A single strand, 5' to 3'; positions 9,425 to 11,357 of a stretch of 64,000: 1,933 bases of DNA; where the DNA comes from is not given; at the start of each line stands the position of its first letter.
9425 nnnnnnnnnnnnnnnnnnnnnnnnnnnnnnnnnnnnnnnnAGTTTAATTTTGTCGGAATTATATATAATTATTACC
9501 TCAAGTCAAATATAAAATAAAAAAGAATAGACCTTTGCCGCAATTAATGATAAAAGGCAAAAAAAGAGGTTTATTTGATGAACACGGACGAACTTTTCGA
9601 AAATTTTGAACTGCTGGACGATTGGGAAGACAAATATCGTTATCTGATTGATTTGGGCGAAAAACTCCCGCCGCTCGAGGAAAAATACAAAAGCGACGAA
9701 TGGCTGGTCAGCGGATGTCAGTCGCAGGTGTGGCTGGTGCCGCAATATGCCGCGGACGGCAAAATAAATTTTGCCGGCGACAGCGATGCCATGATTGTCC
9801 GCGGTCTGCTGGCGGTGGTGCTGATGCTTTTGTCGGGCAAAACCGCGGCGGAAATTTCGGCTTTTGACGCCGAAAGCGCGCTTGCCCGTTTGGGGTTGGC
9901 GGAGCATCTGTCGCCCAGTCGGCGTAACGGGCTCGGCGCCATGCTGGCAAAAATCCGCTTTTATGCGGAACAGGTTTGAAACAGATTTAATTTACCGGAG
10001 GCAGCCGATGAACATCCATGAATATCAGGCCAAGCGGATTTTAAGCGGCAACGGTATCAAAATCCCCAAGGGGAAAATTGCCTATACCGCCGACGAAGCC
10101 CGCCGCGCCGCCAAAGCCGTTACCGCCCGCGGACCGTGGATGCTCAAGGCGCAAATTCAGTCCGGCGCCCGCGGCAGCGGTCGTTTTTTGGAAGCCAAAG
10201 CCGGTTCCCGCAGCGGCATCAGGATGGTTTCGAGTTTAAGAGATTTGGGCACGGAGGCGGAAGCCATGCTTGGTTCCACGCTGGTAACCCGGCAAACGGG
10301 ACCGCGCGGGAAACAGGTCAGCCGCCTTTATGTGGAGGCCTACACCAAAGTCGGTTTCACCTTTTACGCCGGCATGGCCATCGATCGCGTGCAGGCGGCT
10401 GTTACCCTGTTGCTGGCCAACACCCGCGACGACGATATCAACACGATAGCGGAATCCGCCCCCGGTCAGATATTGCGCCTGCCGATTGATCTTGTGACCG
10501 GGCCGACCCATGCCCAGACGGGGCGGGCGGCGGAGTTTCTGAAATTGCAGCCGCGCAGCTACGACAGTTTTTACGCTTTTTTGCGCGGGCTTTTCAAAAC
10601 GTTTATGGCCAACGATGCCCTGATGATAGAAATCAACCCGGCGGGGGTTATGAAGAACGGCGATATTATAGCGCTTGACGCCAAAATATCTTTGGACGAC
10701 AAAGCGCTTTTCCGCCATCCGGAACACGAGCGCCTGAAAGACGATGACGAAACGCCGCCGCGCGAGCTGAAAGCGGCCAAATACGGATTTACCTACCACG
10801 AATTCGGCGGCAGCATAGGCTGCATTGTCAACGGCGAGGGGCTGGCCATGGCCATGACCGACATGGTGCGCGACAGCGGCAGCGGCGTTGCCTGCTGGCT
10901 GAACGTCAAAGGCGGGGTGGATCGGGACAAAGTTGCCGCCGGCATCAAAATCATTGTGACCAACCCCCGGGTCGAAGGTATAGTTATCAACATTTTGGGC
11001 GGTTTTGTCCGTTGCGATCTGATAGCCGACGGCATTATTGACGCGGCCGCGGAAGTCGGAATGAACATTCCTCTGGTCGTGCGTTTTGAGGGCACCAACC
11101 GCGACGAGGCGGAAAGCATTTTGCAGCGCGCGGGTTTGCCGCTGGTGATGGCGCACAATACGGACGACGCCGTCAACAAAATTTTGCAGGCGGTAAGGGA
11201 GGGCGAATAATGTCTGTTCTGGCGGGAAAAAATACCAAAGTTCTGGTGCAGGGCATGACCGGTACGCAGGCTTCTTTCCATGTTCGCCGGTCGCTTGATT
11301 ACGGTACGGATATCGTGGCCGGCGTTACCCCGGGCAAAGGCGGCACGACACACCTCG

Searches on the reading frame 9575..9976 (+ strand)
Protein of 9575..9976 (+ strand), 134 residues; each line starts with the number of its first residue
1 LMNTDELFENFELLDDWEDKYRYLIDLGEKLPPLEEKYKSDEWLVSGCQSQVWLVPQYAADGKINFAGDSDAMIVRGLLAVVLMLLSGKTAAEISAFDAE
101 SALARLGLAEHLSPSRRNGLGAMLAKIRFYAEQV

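Call 33: search_protein_families(library=ncbifam, proteins=[window:9575-9976:+], max_evalue=0.00001)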
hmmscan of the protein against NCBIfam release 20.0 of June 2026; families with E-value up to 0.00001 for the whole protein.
window:9575-9976:+ (134 aa): 3 families
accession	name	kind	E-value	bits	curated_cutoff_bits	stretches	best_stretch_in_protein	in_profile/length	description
NF006792.0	PRK09296.1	equivalog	1.2e-40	138.4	160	1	2-132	5-135/138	cysteine desulfuration protein SufE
TIGR03391.1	FeS_syn_CsdE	equivalog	1.1e-37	129.2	136.4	1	4-128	12-136/139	cysteine desulfurase sulfur acceptor subunit CsdE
NF011594.0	PRK15019.1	equivalog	3.9e-29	101.8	252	1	5-127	18-140/147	cysteine desulfurase sulfur acceptor subunit CsdE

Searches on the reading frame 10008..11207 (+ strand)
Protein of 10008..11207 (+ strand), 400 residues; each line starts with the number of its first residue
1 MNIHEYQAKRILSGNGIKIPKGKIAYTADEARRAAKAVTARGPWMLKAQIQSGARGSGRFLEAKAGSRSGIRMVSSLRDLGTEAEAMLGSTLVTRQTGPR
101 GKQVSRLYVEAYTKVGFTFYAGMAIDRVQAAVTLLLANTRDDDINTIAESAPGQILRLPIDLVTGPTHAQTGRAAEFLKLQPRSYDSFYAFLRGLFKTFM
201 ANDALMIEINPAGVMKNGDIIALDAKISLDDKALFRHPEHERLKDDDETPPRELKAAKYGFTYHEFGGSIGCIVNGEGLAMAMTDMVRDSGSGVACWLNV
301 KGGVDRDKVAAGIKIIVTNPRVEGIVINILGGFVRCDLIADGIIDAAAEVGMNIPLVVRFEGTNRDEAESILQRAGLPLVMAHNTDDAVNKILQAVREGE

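Call 3: search_protein_families(library=pfam, proteins=[window:10008-11207:+], max_evalue=0.01)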
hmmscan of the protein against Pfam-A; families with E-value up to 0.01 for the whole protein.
window:10008-11207:+ (400 aa): 4 families
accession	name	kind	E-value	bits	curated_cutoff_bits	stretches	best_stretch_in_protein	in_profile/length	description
PF08442.15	ATP-grasp_2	-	5.1e-44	150.7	29.5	1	2-211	1-199/202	ATP-grasp domain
PF00549.24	Ligase_CoA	-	3.4e-19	69.7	24.5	1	273-391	1-126/128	CoA-ligase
PF24948.1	Citrate_synth_N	-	3.1e-05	23.9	83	1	178-236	170-227/232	ATP-citrate synthase ATP-grasp domain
PF13549.11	ATP-grasp_5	-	4.9e-05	23.2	27.6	0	4-48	11-53/221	ATP-grasp domain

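Call 4: search_protein_families(library=ncbifam, proteins=[window:10008-11207:+], max_evalue=0.01)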
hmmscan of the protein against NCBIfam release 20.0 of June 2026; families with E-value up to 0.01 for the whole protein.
window:10008-11207:+ (400 aa): 3 families
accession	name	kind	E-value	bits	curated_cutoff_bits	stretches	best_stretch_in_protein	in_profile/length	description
NF001913.0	PRK00696.1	equivalog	1.3e-114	383.3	370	1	1-397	1-386/388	ADP-forming succinate--CoA ligase subunit beta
TIGR01016.1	sucCoAbeta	subfamily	3.4e-101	339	375.55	1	1-396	1-385/386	succinate-CoA ligase subunit beta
NF010647.0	PRK14046.1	equivalog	1.1e-100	337.4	604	1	1-398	1-387/392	malate--CoA ligase subunit beta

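Call 7: search_solved_structures(query=window:10008-11207:+, show_alignments=1)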
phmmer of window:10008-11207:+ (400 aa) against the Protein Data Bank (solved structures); distinct sequences matched with E-value up to 0.001: 18.
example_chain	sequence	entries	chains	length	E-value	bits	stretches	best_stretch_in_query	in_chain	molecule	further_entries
1jkj_B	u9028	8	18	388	1.2e-82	281.2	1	1-397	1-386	succinyl-CoA synthetase beta subunit | SUCCINYL-COA SYNTHETASE, BETA SUBUNIT | Succinyl-CoA synthetase beta chain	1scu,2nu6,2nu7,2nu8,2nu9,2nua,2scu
1cqi_B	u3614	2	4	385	2.8e-82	280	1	1-396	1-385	PROTEIN (SUCCINYL-COA SYNTHETASE BETA CHAIN) | SUCCINYL-COA SYNTHETASE BETA CHAIN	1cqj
1jll_B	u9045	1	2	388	9e-82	278.3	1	1-397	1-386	succinyl-CoA synthetase beta subunit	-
6mel_B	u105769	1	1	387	3.7e-78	266.4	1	1-382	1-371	Succinate--CoA ligase [ADP-forming] subunit beta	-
6mgg_B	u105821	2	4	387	2.6e-75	257.1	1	1-395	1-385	Succinate--CoA ligase [ADP-forming] subunit beta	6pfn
2fp4_B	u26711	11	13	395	2.8e-73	250.4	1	1-396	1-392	Succinyl-CoA ligase [GDP-forming] beta-chain, mitochondrial | Succinyl-CoA ligase [GDP-forming] subunit beta, mitochondrial | Succinate--CoA ligase [GDP-forming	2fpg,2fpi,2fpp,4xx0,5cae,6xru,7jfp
1euc_B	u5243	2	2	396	6.4e-73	249.2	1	1-396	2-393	SUCCINYL-COA SYNTHETASE, BETA CHAIN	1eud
6wcv_B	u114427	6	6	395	1.9e-71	244.3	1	1-396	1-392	Succinate--CoA ligase [GDP-forming] subunit beta, mitochondrial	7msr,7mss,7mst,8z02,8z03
6g4q_B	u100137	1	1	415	1.1e-62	215.5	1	2-393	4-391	Succinate--CoA ligase [ADP-forming] subunit beta, mitochondrial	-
9swj_D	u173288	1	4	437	1.3e-62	215.3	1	2-393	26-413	Succinate--CoA ligase [ADP-forming] subunit beta, mitochondrial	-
3ufx_B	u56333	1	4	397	2.2e-58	201.3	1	1-388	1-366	Succinyl-CoA synthetase beta subunit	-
6no0_A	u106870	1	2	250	1.5e-28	103.1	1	1-240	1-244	Succinate--CoA ligase [ADP-forming] subunit beta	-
6no1_A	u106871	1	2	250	1.6e-28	103.1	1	1-240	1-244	Succinate--CoA ligase [ADP-forming] subunit beta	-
6no3_A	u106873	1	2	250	2.1e-28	102.7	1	1-240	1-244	Succinate--CoA ligase [ADP-forming] subunit beta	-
6no4_A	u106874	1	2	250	5.1e-28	101.4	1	1-240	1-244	Succinate--CoA ligase [ADP-forming] subunit beta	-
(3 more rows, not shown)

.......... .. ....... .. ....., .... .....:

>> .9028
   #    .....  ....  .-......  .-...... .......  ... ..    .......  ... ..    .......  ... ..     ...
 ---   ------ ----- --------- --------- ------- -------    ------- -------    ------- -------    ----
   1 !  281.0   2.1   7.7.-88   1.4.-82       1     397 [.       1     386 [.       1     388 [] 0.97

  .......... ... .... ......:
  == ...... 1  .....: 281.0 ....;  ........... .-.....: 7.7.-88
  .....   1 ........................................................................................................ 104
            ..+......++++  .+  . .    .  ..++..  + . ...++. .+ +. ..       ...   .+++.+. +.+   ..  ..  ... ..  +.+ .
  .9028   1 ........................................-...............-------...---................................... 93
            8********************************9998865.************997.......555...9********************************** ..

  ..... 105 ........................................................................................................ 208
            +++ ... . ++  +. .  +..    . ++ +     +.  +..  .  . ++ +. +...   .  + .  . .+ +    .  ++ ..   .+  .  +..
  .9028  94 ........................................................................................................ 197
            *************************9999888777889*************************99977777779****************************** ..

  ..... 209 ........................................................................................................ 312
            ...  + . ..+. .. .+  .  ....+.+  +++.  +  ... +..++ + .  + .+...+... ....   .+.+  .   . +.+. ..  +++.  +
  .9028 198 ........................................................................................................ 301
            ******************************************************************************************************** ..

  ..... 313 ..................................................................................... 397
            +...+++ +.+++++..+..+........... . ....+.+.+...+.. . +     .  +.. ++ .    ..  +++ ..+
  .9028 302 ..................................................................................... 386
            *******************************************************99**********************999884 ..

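Call 17: find_homologous_proteins(query=window:10008-11207:+, max_evalue=1e-30)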
Query window:10008-11207:+ (400 aa): 4371 proteins with E <= 1e-30 among 8000 candidates; the best 120 are listed.
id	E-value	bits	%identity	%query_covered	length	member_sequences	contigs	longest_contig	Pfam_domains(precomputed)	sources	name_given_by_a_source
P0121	3.1e-261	884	100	100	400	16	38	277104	PF00549.25,PF08442.16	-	-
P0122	3.7e-225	765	86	100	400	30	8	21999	PF00549.25,PF08442.16,PF13549.12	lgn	-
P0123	6.0e-223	758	84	100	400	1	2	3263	PF00549.25,PF08442.16,PF24948.2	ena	-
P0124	6.8e-223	758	84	100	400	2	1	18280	PF00549.25,PF08442.16,PF13549.12,PF24948.2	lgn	-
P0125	3.3e-221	752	84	100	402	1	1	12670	PF00549.25,PF08442.16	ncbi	-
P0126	8.0e-221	751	85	100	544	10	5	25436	PF00549.25,PF08442.16,PF02657.21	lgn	-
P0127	9.3e-221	751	84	100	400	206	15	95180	PF00549.25,PF08442.16,PF24948.2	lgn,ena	-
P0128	4.0e-220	749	83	100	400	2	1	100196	PF00549.25,PF08442.16,PF24948.2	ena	-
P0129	2.7e-219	746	82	100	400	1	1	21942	PF00549.25,PF08442.16,PF13549.12,PF24948.2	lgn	-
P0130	1.3e-218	744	83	100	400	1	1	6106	PF00549.25,PF08442.16,PF13549.12,PF24948.2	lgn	-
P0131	1.0e-215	734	81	100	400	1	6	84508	PF00549.25,PF08442.16,PF24948.2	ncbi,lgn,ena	-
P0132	1.0e-212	724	80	100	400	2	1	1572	PF00549.25,PF08442.16,PF24948.2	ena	-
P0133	4.9e-208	709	78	100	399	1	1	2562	PF00549.25,PF08442.16,PF13549.12,PF24948.2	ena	-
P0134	1.2e-194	665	74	100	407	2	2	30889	PF00549.25,PF08442.16,PF24948.2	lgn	-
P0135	1.0e-188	645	71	100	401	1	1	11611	PF00549.25,PF08442.16,PF24948.2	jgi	-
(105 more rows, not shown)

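Call 83: predict_structure(alignment_id=A2)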
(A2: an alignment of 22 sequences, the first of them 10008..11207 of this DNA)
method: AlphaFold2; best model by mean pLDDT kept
length: 400 residues; sequences in the alignment: 22
mean_pLDDT: 86.0   pTM: 0.57
mean pLDDT of the five models: 86.0, 84.5, 82.6, 80.1, 79.9
residues with pLDDT >= 90: 199; 70-90: 169; 50-70: 17; < 50: 15
segments of 3 or more residues with pLDDT < 50: 233-237, 242-248
pLDDT, mean of each block of 10 residues (from residue 1): 82 94 93 94 88 66 87 93 94 83 90 93 81 89 79 90 89 95 95 94 88 94 87 47 50 82 90 89 90 90 82 90 91 84 87 86 87 82 91 85
secondary structure, 60 per line:
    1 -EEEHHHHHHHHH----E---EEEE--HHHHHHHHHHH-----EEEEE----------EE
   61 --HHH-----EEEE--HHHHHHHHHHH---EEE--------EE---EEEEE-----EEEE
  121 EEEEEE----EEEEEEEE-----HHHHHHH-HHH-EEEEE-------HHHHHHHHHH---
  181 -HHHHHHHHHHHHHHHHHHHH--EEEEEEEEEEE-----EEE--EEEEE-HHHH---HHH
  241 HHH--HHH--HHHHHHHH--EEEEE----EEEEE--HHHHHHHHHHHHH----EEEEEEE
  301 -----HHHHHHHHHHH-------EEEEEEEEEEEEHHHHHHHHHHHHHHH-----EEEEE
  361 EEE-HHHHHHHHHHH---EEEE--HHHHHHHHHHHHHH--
elements in order: E2-4 H5-13 E22-25 H28-38 E44-48 E71-74 H77-87 E91-93 E107-111 E117-126 E131-138 H144-150 E156-160 H168-177 H182-201 E204-214 E220-222 E225-229 H231-234 H238-243 H251-258 E261-265 E270-274 H277-289 E294-300 H306-316 E324-335 H336-350 E356-363 H365-375 E379-382 H385-398
